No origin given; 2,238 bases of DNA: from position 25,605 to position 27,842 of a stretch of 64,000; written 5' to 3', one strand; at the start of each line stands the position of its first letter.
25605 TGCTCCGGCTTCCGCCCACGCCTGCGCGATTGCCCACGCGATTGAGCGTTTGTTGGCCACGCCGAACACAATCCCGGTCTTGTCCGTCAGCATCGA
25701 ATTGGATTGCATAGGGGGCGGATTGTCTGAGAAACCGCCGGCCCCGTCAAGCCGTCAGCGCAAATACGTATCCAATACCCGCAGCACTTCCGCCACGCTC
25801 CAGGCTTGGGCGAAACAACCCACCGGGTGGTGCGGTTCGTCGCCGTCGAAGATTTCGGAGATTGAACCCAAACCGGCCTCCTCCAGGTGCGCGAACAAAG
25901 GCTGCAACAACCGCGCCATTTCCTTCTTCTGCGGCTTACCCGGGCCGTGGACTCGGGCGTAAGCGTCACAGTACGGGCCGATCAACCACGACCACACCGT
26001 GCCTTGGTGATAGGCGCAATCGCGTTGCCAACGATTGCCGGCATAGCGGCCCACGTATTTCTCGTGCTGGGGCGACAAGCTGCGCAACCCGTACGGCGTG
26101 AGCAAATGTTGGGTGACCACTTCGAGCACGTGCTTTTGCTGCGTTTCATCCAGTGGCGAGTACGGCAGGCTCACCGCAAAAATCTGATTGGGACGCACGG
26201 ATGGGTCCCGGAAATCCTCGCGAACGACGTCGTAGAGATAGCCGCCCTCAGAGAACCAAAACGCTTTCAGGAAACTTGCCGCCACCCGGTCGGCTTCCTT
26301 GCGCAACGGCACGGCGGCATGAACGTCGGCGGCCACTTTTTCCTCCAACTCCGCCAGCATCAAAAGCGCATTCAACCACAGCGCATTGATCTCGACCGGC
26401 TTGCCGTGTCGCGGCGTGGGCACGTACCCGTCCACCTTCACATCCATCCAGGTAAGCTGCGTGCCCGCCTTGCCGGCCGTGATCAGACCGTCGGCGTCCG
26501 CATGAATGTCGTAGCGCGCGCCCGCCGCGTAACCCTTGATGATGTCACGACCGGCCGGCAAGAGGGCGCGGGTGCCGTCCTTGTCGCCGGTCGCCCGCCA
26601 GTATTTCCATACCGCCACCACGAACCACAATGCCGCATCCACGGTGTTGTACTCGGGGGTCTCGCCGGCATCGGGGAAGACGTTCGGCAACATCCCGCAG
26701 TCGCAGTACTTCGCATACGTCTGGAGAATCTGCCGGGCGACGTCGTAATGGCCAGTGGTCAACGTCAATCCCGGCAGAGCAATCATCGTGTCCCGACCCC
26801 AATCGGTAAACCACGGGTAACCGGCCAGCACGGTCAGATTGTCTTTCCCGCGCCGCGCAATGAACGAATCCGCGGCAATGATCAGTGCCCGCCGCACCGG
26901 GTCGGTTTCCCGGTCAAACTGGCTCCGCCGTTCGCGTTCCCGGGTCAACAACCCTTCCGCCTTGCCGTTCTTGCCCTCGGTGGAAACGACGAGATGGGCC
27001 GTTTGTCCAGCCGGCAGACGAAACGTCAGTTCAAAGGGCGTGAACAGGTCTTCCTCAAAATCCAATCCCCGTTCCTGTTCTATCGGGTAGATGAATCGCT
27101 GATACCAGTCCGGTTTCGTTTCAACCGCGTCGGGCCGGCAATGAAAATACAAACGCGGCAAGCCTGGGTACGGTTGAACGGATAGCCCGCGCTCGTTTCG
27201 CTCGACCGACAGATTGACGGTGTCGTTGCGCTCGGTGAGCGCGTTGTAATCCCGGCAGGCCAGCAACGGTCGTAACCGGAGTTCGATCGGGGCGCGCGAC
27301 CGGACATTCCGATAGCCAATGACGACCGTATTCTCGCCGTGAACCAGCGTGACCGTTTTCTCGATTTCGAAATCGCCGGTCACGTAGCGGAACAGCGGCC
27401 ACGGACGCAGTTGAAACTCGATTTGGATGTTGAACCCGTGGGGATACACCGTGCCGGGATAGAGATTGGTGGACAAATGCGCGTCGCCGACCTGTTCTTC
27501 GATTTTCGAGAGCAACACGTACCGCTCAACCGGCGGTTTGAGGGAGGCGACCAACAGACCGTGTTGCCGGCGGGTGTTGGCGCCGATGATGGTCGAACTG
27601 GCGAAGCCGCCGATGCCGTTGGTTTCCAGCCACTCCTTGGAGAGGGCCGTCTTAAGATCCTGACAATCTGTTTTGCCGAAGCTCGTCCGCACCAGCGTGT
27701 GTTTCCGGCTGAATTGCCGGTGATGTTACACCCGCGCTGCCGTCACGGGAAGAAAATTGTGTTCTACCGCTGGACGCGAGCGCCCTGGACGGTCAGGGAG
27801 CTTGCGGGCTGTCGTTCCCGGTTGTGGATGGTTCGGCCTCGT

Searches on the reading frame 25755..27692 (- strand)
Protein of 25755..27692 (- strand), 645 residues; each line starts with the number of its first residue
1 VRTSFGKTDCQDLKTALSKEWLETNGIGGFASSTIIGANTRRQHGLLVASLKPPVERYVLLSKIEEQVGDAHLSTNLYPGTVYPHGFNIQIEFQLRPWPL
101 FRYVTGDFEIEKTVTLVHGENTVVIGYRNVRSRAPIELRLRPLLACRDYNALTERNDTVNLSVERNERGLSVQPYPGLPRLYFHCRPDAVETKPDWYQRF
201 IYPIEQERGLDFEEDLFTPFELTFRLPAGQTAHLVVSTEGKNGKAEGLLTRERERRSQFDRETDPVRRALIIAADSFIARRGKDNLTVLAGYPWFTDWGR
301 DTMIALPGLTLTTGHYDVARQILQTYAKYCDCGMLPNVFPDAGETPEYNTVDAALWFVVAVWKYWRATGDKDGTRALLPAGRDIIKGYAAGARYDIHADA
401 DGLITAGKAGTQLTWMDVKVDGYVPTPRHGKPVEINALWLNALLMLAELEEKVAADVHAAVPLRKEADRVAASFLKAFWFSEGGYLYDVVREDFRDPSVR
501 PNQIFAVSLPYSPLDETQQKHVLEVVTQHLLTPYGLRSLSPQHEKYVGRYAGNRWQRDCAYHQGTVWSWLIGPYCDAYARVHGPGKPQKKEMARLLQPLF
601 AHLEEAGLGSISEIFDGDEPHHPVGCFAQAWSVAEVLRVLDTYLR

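Call 30: search_protein_families(library=pfam, proteins=[window:25755-27692:-])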
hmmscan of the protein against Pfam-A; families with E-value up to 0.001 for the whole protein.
window:25755-27692:- (645 aa): 4 families
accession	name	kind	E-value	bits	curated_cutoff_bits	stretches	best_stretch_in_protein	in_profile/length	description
PF06202.20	GDE_C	-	2.6e-124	415.3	21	1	272-638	1-367/367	Amylo-alpha-1,6-glucosidase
PF12439.13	GDE_N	-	7.5e-71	238.5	27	1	19-232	1-218/219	Glycogen debranching enzyme N terminal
PF22422.2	MGH1-like_GH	-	1.6e-10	41.6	27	1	317-618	22-343/356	Mannosylglycerate hydrolase MGH1-like glycoside hydrolase domain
PF17389.8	Bac_rhamnosid6H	-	0.00027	20.8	24.5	1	298-486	44-221/339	Bacterial alpha-L-rhamnosidase 6 hairpin glycosidase domain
